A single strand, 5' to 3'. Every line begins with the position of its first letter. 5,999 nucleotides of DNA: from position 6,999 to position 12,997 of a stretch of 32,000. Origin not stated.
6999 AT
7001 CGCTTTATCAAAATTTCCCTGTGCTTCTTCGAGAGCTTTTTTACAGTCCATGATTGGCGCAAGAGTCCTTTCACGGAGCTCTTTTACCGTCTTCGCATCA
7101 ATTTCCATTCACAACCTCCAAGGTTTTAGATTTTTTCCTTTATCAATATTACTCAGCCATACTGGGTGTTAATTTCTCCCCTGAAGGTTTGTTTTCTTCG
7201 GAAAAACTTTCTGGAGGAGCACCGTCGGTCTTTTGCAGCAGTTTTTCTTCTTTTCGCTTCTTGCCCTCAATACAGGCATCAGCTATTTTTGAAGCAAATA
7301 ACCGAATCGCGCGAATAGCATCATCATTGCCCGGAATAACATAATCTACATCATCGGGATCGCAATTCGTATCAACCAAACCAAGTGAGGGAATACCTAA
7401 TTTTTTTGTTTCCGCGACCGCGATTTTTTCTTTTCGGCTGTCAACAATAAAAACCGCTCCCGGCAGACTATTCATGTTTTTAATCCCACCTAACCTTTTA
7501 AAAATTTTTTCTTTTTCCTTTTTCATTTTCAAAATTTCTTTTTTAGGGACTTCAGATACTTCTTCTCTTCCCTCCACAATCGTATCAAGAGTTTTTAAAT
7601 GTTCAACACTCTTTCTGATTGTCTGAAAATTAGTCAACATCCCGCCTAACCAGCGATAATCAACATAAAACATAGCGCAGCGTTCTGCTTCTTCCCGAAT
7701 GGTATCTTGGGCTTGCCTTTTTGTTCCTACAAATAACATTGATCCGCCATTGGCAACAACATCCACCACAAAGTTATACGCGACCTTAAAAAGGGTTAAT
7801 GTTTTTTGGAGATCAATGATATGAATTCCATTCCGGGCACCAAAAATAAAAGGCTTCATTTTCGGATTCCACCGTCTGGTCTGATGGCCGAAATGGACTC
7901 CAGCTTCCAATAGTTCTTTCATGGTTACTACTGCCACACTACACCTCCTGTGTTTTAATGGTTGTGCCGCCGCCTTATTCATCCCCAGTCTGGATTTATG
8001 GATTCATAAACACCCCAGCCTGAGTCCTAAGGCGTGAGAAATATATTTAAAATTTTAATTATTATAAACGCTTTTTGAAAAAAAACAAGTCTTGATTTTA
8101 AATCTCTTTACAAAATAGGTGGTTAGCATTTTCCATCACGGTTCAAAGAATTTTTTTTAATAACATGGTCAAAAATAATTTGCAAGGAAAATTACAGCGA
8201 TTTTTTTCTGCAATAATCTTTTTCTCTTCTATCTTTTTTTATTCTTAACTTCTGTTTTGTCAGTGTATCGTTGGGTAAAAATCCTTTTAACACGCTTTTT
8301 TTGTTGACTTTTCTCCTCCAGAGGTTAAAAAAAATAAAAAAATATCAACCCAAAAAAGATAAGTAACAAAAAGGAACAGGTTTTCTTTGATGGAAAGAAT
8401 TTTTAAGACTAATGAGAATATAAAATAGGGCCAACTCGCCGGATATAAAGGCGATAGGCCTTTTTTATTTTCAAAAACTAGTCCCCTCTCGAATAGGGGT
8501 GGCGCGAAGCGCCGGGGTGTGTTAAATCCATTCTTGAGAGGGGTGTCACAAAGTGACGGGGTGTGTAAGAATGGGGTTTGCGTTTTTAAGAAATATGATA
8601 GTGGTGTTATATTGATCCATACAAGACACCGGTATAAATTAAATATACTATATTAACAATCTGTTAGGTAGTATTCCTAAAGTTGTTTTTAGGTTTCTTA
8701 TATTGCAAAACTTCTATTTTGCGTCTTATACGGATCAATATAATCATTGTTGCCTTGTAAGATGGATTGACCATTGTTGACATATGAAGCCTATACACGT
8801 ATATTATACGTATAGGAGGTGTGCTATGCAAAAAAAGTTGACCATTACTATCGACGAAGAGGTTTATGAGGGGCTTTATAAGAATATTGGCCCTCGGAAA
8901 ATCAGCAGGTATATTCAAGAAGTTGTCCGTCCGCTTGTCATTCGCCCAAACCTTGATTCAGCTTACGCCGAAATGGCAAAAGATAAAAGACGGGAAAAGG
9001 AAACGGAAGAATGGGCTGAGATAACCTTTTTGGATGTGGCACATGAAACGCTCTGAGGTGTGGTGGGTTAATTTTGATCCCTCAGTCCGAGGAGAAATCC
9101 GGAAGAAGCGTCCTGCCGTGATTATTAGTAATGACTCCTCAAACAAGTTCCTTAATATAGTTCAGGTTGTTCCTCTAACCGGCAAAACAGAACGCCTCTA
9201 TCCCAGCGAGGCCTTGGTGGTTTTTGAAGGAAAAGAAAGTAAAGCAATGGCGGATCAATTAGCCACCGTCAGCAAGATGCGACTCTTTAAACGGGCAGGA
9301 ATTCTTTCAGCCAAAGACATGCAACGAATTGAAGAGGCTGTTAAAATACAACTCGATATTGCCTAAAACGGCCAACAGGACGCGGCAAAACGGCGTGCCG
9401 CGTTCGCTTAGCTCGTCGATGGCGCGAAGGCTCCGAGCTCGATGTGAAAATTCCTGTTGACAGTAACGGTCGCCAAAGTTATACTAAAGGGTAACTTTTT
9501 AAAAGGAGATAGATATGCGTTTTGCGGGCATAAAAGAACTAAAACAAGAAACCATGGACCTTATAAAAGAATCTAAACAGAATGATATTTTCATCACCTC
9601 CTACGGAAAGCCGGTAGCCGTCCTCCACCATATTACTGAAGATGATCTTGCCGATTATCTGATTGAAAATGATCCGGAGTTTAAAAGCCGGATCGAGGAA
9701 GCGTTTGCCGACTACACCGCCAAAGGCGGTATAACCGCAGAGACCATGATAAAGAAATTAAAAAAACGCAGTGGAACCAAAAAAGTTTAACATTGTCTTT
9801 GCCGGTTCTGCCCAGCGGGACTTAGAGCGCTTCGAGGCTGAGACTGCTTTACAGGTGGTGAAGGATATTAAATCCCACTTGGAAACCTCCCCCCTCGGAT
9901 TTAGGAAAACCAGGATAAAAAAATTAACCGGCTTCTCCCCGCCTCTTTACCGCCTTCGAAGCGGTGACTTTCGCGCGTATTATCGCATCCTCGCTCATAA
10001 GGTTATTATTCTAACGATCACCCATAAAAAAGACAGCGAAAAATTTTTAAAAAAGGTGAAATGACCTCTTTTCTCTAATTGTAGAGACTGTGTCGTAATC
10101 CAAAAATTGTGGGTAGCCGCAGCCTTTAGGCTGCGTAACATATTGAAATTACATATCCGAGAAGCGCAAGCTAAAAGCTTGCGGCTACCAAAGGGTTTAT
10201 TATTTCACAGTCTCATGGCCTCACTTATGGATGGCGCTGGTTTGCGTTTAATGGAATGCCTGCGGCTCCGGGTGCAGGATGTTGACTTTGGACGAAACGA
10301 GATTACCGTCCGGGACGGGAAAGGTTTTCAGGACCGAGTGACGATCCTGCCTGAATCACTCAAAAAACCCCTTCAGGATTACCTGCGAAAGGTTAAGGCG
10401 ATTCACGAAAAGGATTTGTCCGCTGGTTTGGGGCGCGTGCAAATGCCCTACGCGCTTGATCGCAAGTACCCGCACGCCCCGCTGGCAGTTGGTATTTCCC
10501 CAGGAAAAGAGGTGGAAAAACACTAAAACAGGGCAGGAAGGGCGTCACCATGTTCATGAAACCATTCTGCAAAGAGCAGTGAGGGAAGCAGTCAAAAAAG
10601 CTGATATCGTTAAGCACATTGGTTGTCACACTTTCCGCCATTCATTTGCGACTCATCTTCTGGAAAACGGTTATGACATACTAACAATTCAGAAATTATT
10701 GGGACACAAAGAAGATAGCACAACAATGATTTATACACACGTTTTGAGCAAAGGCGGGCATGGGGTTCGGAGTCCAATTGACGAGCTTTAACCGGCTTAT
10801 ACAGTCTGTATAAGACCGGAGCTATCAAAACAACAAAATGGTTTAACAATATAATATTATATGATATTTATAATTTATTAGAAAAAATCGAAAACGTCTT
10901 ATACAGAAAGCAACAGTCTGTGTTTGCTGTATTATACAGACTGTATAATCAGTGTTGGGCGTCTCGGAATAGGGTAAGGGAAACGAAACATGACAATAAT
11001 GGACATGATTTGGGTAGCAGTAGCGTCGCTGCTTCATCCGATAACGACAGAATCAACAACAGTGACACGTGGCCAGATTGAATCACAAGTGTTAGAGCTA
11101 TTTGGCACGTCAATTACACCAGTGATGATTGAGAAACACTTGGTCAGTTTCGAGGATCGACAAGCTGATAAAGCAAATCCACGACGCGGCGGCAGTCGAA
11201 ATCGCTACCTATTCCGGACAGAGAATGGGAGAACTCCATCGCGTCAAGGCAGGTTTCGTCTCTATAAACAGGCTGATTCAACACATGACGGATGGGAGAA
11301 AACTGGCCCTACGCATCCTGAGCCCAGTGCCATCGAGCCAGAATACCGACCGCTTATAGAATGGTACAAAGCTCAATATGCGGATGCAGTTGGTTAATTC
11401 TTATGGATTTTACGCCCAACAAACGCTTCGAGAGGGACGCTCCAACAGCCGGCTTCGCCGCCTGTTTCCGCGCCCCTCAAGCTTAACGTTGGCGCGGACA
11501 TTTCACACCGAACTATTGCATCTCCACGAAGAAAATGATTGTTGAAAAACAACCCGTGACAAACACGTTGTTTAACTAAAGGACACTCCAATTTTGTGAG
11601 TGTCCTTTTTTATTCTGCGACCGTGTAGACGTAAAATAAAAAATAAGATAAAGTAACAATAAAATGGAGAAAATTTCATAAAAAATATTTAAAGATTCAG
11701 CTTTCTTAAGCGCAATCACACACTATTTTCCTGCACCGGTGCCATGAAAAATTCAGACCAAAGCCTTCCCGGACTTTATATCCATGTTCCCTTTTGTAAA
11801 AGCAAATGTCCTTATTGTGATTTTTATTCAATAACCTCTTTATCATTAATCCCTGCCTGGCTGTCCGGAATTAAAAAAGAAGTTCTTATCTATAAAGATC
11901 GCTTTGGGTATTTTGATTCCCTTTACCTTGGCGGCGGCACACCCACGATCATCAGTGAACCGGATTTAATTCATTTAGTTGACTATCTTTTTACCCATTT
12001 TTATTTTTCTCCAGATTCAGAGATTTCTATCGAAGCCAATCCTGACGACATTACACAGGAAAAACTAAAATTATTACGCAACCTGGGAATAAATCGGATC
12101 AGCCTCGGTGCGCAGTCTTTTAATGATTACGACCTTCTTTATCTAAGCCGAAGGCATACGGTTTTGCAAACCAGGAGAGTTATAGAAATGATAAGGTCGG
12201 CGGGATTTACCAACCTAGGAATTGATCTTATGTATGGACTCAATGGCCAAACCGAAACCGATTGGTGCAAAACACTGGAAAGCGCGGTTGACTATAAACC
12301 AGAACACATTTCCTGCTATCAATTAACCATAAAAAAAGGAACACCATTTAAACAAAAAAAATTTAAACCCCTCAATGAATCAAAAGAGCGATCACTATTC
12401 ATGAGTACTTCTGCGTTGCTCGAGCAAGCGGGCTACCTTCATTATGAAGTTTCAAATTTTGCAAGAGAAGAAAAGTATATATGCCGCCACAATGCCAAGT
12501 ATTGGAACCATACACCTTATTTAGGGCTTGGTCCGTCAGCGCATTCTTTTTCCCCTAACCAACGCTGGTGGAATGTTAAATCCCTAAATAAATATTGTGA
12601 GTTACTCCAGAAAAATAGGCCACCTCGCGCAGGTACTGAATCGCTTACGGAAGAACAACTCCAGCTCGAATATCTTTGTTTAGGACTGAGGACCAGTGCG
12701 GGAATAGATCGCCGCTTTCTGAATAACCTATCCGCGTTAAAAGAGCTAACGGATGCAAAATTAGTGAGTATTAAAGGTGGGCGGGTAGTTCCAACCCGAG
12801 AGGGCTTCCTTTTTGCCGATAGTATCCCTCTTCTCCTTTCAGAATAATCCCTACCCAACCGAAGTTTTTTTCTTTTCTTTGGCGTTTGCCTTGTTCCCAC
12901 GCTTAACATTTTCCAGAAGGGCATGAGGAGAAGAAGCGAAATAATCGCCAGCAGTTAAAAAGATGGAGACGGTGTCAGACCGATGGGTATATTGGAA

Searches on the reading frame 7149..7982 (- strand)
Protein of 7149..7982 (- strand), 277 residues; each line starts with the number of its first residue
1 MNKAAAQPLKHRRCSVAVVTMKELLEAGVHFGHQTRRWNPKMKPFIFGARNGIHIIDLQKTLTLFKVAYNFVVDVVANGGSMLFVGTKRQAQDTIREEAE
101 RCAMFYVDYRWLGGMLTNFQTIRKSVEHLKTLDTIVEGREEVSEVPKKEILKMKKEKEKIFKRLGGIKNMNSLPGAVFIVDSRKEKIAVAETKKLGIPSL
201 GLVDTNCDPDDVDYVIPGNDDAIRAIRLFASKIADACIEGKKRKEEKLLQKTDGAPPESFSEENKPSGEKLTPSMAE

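Call 52: search_protein_families(library=pfam, proteins=[window:7149-7982:-], max_evalue=0.001)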
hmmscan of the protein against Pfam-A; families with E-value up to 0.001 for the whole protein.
window:7149-7982:- (277 aa): 1 family
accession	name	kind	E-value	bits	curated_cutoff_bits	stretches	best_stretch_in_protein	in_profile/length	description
PF00318.25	Ribosomal_S2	-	7.2e-97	323.3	26.1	1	24-240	1-216/216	Ribosomal protein S2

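Call 71: list_cluster_members(proteins=[window:7149-7982:-, window:25377-26045:+, window:26103-26570:+])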
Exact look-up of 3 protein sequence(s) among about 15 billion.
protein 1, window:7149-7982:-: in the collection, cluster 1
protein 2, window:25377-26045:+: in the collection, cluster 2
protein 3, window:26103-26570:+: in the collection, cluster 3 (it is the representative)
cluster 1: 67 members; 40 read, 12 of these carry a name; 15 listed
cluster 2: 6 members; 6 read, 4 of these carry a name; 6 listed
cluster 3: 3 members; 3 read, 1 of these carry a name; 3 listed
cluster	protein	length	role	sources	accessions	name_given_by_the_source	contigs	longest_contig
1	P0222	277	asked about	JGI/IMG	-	small subunit ribosomal protein S2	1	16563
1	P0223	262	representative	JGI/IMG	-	small subunit ribosomal protein S2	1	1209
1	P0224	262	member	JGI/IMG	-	small subunit ribosomal protein S2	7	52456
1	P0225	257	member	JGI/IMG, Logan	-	small subunit ribosomal protein S2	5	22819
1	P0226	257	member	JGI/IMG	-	small subunit ribosomal protein S2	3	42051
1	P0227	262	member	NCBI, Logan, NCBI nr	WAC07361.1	MAG: 30S ribosomal protein S2 [Thermodesulfobacteriota bacterium]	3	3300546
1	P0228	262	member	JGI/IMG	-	small subunit ribosomal protein S2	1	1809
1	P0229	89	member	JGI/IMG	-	small subunit ribosomal protein S2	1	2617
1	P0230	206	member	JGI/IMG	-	small subunit ribosomal protein S2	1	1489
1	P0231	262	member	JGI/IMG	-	small subunit ribosomal protein S2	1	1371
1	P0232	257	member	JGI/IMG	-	small subunit ribosomal protein S2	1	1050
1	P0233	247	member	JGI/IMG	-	small subunit ribosomal protein S2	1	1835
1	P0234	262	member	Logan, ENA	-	-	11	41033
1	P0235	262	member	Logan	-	-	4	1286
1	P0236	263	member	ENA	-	-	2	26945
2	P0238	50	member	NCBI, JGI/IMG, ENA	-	hypothetical protein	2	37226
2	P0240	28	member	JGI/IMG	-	hypothetical protein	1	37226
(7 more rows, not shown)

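Call 73: find_encoding_contigs(protein=P0238, flank=4000, max_places=3)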
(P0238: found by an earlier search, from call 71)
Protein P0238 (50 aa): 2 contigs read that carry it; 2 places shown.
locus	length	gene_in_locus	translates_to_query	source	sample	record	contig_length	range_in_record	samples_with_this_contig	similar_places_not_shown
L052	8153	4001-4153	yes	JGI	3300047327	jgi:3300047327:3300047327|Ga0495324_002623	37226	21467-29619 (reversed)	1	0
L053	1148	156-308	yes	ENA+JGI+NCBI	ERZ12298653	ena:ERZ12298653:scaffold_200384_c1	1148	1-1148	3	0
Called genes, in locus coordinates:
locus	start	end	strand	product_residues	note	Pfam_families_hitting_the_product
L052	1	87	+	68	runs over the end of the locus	-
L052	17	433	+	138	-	PF00854:PTR2 (weak)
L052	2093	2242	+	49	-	-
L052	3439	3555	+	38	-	-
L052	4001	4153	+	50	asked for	-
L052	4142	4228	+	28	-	-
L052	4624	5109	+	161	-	-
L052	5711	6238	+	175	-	PF04185:Phosphoesterase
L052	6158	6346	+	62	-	-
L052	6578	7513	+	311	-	PF04185:Phosphoesterase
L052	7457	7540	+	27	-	-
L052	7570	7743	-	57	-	-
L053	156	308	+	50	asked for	-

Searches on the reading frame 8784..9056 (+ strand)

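Call 52: search_protein_families(library=pfam, proteins=[window:8784-9056:+], max_evalue=0.001)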
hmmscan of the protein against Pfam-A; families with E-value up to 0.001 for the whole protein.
window:8784-9056:+ (90 aa): 0 families

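Call 53: search_protein_families(library=ncbifam, proteins=[window:8784-9056:+], max_evalue=0.01)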
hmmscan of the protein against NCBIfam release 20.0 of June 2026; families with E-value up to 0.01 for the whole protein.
window:8784-9056:+ (90 aa): 2 families
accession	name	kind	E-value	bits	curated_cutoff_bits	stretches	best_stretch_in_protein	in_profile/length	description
NF010250.0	PRK13696.1-2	equivalog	0.00034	20.6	118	1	20-77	4-68/75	hypothetical protein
NF050104.1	TA_MazE_antitoxin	equivalog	0.0008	19.7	65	1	18-78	1-63/69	type II toxin-antitoxin system MazE family antitoxin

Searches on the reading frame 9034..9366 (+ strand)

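Call 52: search_protein_families(library=pfam, proteins=[window:9034-9366:+], max_evalue=0.001)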
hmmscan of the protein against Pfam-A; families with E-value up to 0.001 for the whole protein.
window:9034-9366:+ (110 aa): 1 family
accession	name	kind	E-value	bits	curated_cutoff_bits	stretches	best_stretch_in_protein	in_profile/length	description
PF02452.23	PemK_toxin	-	1.9e-25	89.6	23.1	1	5-106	1-108/109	PemK-like, MazF-like toxin of type II toxin-antitoxin system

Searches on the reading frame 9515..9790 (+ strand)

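Call 52: search_protein_families(library=pfam, proteins=[window:9515-9790:+], max_evalue=0.001)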
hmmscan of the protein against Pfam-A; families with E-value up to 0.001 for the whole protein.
window:9515-9790:+ (91 aa): 2 families
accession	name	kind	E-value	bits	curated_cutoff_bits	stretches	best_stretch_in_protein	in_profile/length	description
PF02604.26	PhdYeFM_antitox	-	0.00041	20.5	29.8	1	1-37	1-39/74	Antitoxin Phd_YefM, type II toxin-antitoxin system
PF19150.5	DUF5832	-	0.0009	19.9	26.7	0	3-54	7-53/81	Family of unknown function (DUF5832)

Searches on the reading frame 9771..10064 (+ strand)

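Call 52: search_protein_families(library=pfam, proteins=[window:9771-10064:+], max_evalue=0.001)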
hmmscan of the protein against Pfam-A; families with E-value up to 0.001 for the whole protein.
window:9771-10064:+ (97 aa): 1 family
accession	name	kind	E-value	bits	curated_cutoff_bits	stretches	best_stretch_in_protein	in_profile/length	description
PF05016.21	ParE_toxin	-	1.8e-08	35.3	23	1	8-88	1-87/89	ParE toxin of type II toxin-antitoxin system, parDE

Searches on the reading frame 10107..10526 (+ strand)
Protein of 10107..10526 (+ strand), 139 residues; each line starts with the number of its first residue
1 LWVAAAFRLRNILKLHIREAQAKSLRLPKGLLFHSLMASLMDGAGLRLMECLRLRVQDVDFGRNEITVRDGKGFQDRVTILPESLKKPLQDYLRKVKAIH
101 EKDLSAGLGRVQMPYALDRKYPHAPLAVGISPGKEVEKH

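Call 52: search_protein_families(library=pfam, proteins=[window:10107-10526:+], max_evalue=0.001)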
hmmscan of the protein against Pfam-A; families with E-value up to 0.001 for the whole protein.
window:10107-10526:+ (139 aa): 1 family
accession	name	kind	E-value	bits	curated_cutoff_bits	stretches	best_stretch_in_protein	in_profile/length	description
PF00589.27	Phage_integrase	-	5.4e-08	33.2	27.1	1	35-98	25-89/172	Phage integrase family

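Call 53: search_protein_families(library=ncbifam, proteins=[window:10107-10526:+], max_evalue=0.01)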
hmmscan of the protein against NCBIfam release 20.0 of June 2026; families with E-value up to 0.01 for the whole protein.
window:10107-10526:+ (139 aa): 8 families
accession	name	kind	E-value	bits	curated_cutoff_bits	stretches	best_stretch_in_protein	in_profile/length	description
TIGR02249.1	integrase_gron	subfamily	7.5e-34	117.5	265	1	34-126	118-210/315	integron integrase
NF011946.0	PRK15417.1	equivalog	3.6e-21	75.7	435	1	34-124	133-223/337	integron integrase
NF040815.2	recomb_XerA_Arch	equivalog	4.6e-11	42.8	220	1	33-97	113-176/263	site-specific tyrosine recombinase/integron integrase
NF002331.0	PRK01287.1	subfamily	1.7e-09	37.1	371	1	28-97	159-227/365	site-specific tyrosine recombinase XerC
TIGR02224.1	recomb_XerC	equivalog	1.2e-08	34.8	335.15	1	35-98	131-193/295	tyrosine recombinase XerC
NF001399.0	PRK00283.1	subfamily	1.5e-06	27.7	279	1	35-99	137-200/300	tyrosine recombinase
TIGR02225.1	recomb_XerD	equivalog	1.8e-05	24.2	329.6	1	36-100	128-191/290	site-specific tyrosine recombinase XerD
NF003462.0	PRK05084.1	equivalog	6.3e-05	21.9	267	1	37-95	200-257/360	tyrosine recombinase XerS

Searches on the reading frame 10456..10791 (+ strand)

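Call 52: search_protein_families(library=pfam, proteins=[window:10456-10791:+], max_evalue=0.001)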
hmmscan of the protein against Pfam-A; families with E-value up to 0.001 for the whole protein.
window:10456-10791:+ (111 aa): 1 family
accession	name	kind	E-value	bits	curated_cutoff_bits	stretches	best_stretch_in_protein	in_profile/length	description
PF00589.27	Phage_integrase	-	9.7e-21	74.7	27.1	1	14-97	97-169/172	Phage integrase family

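Call 53: search_protein_families(library=ncbifam, proteins=[window:10456-10791:+], max_evalue=0.01)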
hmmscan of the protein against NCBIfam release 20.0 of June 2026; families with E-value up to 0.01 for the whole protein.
window:10456-10791:+ (111 aa): 12 families
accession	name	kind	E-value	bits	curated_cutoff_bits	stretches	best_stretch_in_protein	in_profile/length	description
TIGR02249.1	integrase_gron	subfamily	3.5e-47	161.3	265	1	6-111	210-315/315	integron integrase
NF011946.0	PRK15417.1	equivalog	7.6e-30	104.2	435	1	9-111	228-330/337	integron integrase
NF040815.2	recomb_XerA_Arch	equivalog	4e-22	79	220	1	30-97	188-255/263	site-specific tyrosine recombinase/integron integrase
TIGR02224.1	recomb_XerC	equivalog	4.7e-22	78.7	335.15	1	25-97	207-278/295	tyrosine recombinase XerC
TIGR02225.1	recomb_XerD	equivalog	1.6e-21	77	329.6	1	36-97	214-275/290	site-specific tyrosine recombinase XerD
NF001399.0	PRK00283.1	subfamily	4.2e-20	72.2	279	1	37-98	223-285/300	tyrosine recombinase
NF002331.0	PRK01287.1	subfamily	1.2e-16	60.6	371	1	28-96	244-312/365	site-specific tyrosine recombinase XerC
NF003462.0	PRK05084.1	equivalog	4.6e-10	38.8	267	1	33-99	279-347/360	tyrosine recombinase XerS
NF041502.1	integrase_1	equivalog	9.3e-06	24.6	350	1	25-96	282-360/484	site-specific integrase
NF007371.0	PRK09871.1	subfamily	2e-05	24.2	222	1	39-95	117-173/198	tyrosine-type DNA invertase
NF040693.1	recomb_GmtY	equivalog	0.00026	20.4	340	1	43-95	375-431/441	gamma-mobile-trio recombinase GmtY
NF007370.0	PRK09870.1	subfamily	0.00071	19.3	221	1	42-95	125-178/200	tyrosine-type DNA invertase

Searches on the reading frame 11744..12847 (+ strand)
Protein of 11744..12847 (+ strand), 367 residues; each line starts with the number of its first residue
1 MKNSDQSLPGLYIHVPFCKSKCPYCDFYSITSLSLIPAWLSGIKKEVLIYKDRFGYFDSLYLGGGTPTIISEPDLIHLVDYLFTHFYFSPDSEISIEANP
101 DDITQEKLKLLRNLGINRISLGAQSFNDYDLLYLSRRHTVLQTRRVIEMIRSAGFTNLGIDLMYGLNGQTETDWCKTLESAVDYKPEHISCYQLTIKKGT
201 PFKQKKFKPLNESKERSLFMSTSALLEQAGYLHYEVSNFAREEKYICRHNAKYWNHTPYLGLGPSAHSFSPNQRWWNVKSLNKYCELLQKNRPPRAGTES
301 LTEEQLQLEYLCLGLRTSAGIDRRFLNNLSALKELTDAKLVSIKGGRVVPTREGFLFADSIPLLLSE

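Call 52: search_protein_families(library=pfam, proteins=[window:11744-12847:+], max_evalue=0.001)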
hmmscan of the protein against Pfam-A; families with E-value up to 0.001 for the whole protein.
window:11744-12847:+ (367 aa): 2 families
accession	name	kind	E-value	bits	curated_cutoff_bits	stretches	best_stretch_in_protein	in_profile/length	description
PF04055.27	Radical_SAM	-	9.5e-25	88.1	29.5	1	12-180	1-165/166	Radical SAM superfamily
PF06969.22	HemN_C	-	0.00032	21.1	24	0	301-357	1-67/67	HemN C-terminal domain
